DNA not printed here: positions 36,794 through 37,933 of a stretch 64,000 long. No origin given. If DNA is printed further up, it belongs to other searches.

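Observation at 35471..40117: Unassigned five-gene operon: ACAD-like, MoaD/ThiS-like GG protein, double hot-dog-like protein, methyltransferase, APC permease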

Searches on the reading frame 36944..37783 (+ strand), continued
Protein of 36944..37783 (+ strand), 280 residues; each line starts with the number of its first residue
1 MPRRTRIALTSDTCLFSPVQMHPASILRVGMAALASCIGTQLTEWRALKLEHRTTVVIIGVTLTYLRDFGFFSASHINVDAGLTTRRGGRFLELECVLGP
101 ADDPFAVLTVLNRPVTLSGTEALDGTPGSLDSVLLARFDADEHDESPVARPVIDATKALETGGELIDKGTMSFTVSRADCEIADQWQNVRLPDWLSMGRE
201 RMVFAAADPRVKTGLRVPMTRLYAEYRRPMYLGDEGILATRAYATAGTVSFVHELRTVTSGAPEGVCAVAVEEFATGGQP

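Call 27: fold_search(model_id=the predicted structure, library=pdb)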
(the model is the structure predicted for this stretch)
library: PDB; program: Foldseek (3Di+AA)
matches with E <= 10: 1312; with E <= 0.001: 221
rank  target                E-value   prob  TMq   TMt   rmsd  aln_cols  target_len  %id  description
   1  2own_B                4.4e-14  1.00  0.73  0.79   3.8       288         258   11  Crystal structure of oleoyl thioesterase (putative) (NP_784467.1) from Lactobacillus plantarum at 2.00 A resolution (released 2007-02-27)
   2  2own_A                5.2e-14  1.00  0.75  0.81   3.5       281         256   11  Crystal structure of oleoyl thioesterase (putative) (NP_784467.1) from Lactobacillus plantarum at 2.00 A resolution (released 2007-02-27)
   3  4hzo                  2.2e-12  1.00  0.71  0.66   4.6       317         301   14  The Structure of the Bifunctional Acetyltransferase/Decarboxylase LnmK from the Leinamycin Biosynthetic Pathway Revealin (released 2013-01-30)
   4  4hzn                  3.4e-12  1.00  0.67  0.64   4.9       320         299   15  The Structure of the Bifunctional Acetyltransferase/Decarboxylase LnmK from the Leinamycin Biosynthetic Pathway Revealin (released 2013-01-30)
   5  2ess                  5.3e-12  1.00  0.66  0.75   4.5       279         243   11  Crystal structure of an acyl-ACP thioesterase (NP_810988.1) from Bacteroides thetaiotaomicron VPI-5482 at 1.90 A resolut (released 2006-03-28)
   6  9mqf                  5.9e-12  1.00  0.66  0.64   5.3       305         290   10  Chloroplast acyl-ACP thioesterase from Chlamydomonas reinhardtii (released 2025-08-13)
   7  4gak                  6.3e-12  1.00  0.70  0.77   4.3       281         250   12  Crystal structure of acyl-ACP thioesterase from Spirosoma linguale (released 2012-09-19)
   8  9grr                  7.0e-12  1.00  0.61  0.66   5.7       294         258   10  Crystal structure of Arabidopsis thaliana Acyl-ACP Thioesterase (At-FatA) complexed with Cinmethylin (released 2025-05-14)
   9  9hrr_B                7.4e-12  1.00  0.68  0.71   5.1       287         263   10  Crystal structure of Arabidopsis thaliana Fatty Acid Thioesterase A in an apo state (released 2025-08-13)
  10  9hrr_A                7.4e-12  1.00  0.65  0.68   5.7       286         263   10  Crystal structure of Arabidopsis thaliana Fatty Acid Thioesterase A in an apo state (released 2025-08-13)
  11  6x7m                  9.3e-12  1.00  0.66  0.62   5.1       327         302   14  LnmK in complex with 2-nitronate-propionyl-oxa(dethia)-CoA (released 2020-06-10)
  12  7hu0_A                1.0e-11  1.00  0.64  0.67   5.0       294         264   10  PanDDA analysis group deposition -- Crystal Structure of FatA in complex with Z728939702 (released 2025-08-13)
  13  9hmt                  1.1e-11  1.00  0.65  0.70   5.0       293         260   10  Crystal structure of Arabidopsis thaliana Acyl-ACP Thioesterase (At-FatA) complexed with methiozolin-fluorine (released 2025-05-14)
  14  7hqx_A                1.2e-11  1.00  0.63  0.66   5.7       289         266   11  PanDDA analysis group deposition -- Crystal Structure of FatA in complex with Z218760918 (released 2025-08-13)
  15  6x7p                  1.4e-11  1.00  0.69  0.65   4.8       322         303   14  LnmK in complex with 2-sulfonate-propionyl-oxa(dethia)-CoA (released 2020-06-10)
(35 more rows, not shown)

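Call 40: find_encoding_contigs(protein=P0031, flank=10000, max_places=2)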
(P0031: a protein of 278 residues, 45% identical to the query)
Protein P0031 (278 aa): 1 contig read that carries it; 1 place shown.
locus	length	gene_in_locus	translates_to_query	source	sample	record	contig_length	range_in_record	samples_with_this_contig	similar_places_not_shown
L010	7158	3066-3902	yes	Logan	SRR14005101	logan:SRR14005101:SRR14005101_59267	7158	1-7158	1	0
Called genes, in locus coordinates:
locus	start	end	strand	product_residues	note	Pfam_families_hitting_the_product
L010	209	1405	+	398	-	PF02771:Acyl-CoA_dh_N, PF02770:Acyl-CoA_dh_M, PF00441:Acyl-CoA_dh_1, PF08028:Acyl-CoA_dh_2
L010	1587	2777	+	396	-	PF02771:Acyl-CoA_dh_N, PF02770:Acyl-CoA_dh_M, PF00441:Acyl-CoA_dh_1, PF08028:Acyl-CoA_dh_2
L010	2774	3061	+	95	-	-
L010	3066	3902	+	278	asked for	-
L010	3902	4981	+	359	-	PF21320:WHD_Rv2258c, PF00891:Methyltransf_2 (weak), PF13489:Methyltransf_23, PF13847:Methyltransf_31, PF08241:Methyltransf_11, PF08242:Methyltransf_12, PF13649:Methyltransf_25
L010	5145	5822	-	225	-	PF02798:GST_N, PF13417:GST_N_3, PF13409:GST_N_2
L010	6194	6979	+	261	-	-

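Call 41: find_encoding_contigs(protein=P0013, flank=10000, max_places=3)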
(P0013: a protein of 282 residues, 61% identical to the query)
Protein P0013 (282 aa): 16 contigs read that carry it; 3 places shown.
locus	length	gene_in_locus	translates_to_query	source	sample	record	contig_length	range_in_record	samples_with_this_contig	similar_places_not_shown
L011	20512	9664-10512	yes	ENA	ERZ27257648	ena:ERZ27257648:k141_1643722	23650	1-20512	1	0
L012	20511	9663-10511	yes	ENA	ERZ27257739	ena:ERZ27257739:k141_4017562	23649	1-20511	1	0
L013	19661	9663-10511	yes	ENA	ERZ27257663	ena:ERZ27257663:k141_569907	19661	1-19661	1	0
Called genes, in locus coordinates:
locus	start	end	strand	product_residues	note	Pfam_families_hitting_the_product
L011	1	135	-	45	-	?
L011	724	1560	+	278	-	PF12146:Hydrolase_4 (faint), PF00561:Abhydrolase_1, PF12697:Abhydrolase_6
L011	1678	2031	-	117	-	PF00903:Glyoxalase, PF12681:Glyoxalase_2 (weak), PF22677:Ble-like_N (faint)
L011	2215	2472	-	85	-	PF04993:TfoX_N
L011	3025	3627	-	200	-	-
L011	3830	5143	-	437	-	PF13520:AA_permease_2, PF00324:AA_permease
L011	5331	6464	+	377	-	PF01717:Meth_synt_2 (weak)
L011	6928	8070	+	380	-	PF02771:Acyl-CoA_dh_N, PF02770:Acyl-CoA_dh_M, PF00441:Acyl-CoA_dh_1, PF08028:Acyl-CoA_dh_2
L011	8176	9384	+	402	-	PF02771:Acyl-CoA_dh_N, PF02770:Acyl-CoA_dh_M, PF00441:Acyl-CoA_dh_1, PF08028:Acyl-CoA_dh_2 (weak)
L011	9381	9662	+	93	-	-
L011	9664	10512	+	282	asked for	-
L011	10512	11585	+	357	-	PF21320:WHD_Rv2258c, PF13489:Methyltransf_23, PF13847:Methyltransf_31, PF08241:Methyltransf_11, PF08242:Methyltransf_12, PF13649:Methyltransf_25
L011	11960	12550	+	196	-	PF04542:Sigma70_r2, PF08281:Sigma70_r4_2, PF04545:Sigma70_r4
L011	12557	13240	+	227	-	-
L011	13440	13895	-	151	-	PF01575:MaoC_dehydratas, PF13452:FAS1_DH_region (weak)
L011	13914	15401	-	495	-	PF00501:AMP-binding, PF13193:AMP-binding_C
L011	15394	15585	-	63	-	-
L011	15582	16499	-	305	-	PF00106:adh_short, PF08659:KR, PF13561:adh_short_C2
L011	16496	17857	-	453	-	PF00561:Abhydrolase_1 (faint)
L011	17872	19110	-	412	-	PF13433:Peripla_BP_5 (weak), PF13458:Peripla_BP_6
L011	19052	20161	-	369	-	PF02653:BPD_transp_2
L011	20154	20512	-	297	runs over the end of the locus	PF02653:BPD_transp_2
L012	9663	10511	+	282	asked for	-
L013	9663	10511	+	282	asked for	-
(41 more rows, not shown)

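Call 42: find_encoding_contigs(protein=P0025, flank=10000, max_places=2)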
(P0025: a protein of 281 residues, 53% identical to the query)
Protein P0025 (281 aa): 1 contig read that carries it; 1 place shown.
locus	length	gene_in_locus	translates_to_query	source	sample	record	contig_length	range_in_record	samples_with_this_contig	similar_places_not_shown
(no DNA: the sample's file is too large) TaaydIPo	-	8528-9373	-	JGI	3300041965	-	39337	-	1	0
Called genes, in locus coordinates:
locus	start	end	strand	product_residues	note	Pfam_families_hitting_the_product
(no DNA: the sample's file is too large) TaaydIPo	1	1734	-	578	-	?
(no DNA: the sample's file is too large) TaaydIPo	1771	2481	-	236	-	PF01553:Acyltransferase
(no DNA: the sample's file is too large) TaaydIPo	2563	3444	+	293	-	PF13646:HEAT_2 (weak)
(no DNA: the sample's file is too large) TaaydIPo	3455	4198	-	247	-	-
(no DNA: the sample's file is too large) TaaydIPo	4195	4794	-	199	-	PF01022:HTH_5 (weak), PF12840:HTH_20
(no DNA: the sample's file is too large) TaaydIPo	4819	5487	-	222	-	-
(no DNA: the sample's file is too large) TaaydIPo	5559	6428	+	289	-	PF01209:Ubie_methyltran, PF13489:Methyltransf_23 (weak), PF08241:Methyltransf_11, PF08242:Methyltransf_12, PF13649:Methyltransf_25, PF13847:Methyltransf_31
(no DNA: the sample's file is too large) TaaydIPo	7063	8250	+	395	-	PF02771:Acyl-CoA_dh_N, PF02770:Acyl-CoA_dh_M, PF00441:Acyl-CoA_dh_1, PF08028:Acyl-CoA_dh_2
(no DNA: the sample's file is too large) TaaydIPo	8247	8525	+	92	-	-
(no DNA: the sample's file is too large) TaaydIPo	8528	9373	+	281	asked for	-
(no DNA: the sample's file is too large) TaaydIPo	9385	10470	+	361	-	PF21320:WHD_Rv2258c, PF13489:Methyltransf_23, PF12847:Methyltransf_18 (weak), PF13847:Methyltransf_31, PF08241:Methyltransf_11, PF08242:Methyltransf_12, PF13578:Methyltransf_24 (weak), PF13649:Methyltransf_25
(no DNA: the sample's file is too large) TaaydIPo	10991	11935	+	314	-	PF01209:Ubie_methyltran, PF13489:Methyltransf_23, PF13847:Methyltransf_31, PF08241:Methyltransf_11, PF08242:Methyltransf_12, PF13649:Methyltransf_25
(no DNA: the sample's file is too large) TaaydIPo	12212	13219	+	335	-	-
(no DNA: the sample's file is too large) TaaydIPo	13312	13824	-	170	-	-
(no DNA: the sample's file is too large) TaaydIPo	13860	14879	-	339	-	PF00691:OmpA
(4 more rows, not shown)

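Call 49: search_protein_families(library=pfam, proteins=[L011:5331-6464:+, L011:6928-8070:+, L010:209-1405:+, L004:6790-7965:+, L010:6194-6979:+], max_evalue=0.01)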
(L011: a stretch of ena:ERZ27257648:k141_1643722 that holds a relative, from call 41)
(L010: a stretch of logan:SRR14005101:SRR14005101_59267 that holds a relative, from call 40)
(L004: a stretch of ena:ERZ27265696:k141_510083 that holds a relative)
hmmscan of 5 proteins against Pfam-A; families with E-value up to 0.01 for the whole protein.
L011:5331-6464:+ (377 aa): 1 family
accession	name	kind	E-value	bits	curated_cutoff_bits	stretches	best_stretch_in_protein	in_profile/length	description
PF01717.24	Meth_synt_2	-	1.6e-11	44.6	21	1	172-348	146-306/324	Cobalamin-independent synthase, Catalytic domain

L011:6928-8070:+ (380 aa): 5 families
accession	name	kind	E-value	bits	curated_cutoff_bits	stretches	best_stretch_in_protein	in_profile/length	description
PF00441.29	Acyl-CoA_dh_1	-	3e-41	141.5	22.4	1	230-378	1-149/150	Acyl-CoA dehydrogenase, C-terminal domain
PF02771.21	Acyl-CoA_dh_N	-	1.9e-28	99.5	22.9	1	10-119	4-113/113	Acyl-CoA dehydrogenase, N-terminal domain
PF02770.24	Acyl-CoA_dh_M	-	5e-25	88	33.3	1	124-218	2-97/97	Acyl-CoA dehydrogenase, middle domain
PF08028.16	Acyl-CoA_dh_2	-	1.8e-10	41.7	22.7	1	246-364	2-130/134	Acyl-CoA dehydrogenase, C-terminal domain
PF22924.1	ACOX_C_alpha1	-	0.0017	18.6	27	1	316-377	106-167/169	Acyl-CoA oxidase, C-alpha1 domain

L010:209-1405:+ (398 aa): 4 families
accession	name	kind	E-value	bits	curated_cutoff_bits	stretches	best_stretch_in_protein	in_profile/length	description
PF08028.16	Acyl-CoA_dh_2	-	1.1e-20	74.7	22.7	1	240-373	1-130/134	Acyl-CoA dehydrogenase, C-terminal domain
PF02771.21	Acyl-CoA_dh_N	-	4e-17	63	22.9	1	17-120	7-112/113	Acyl-CoA dehydrogenase, N-terminal domain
PF02770.24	Acyl-CoA_dh_M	-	9.4e-11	42.2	33.3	1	130-214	8-97/97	Acyl-CoA dehydrogenase, middle domain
PF00441.29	Acyl-CoA_dh_1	-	3.3e-10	40.7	22.4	1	240-370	16-132/150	Acyl-CoA dehydrogenase, C-terminal domain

L004:6790-7965:+ (391 aa): 2 families
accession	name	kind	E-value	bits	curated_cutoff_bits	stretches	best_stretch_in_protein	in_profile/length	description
PF00899.27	ThiF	-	1.2e-79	267.3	28.1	1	132-367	1-238/238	ThiF family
PF00581.25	Rhodanese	-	9e-18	65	22.2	1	21-113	3-101/102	Rhodanese-like domain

L010:6194-6979:+ (261 aa): 0 families
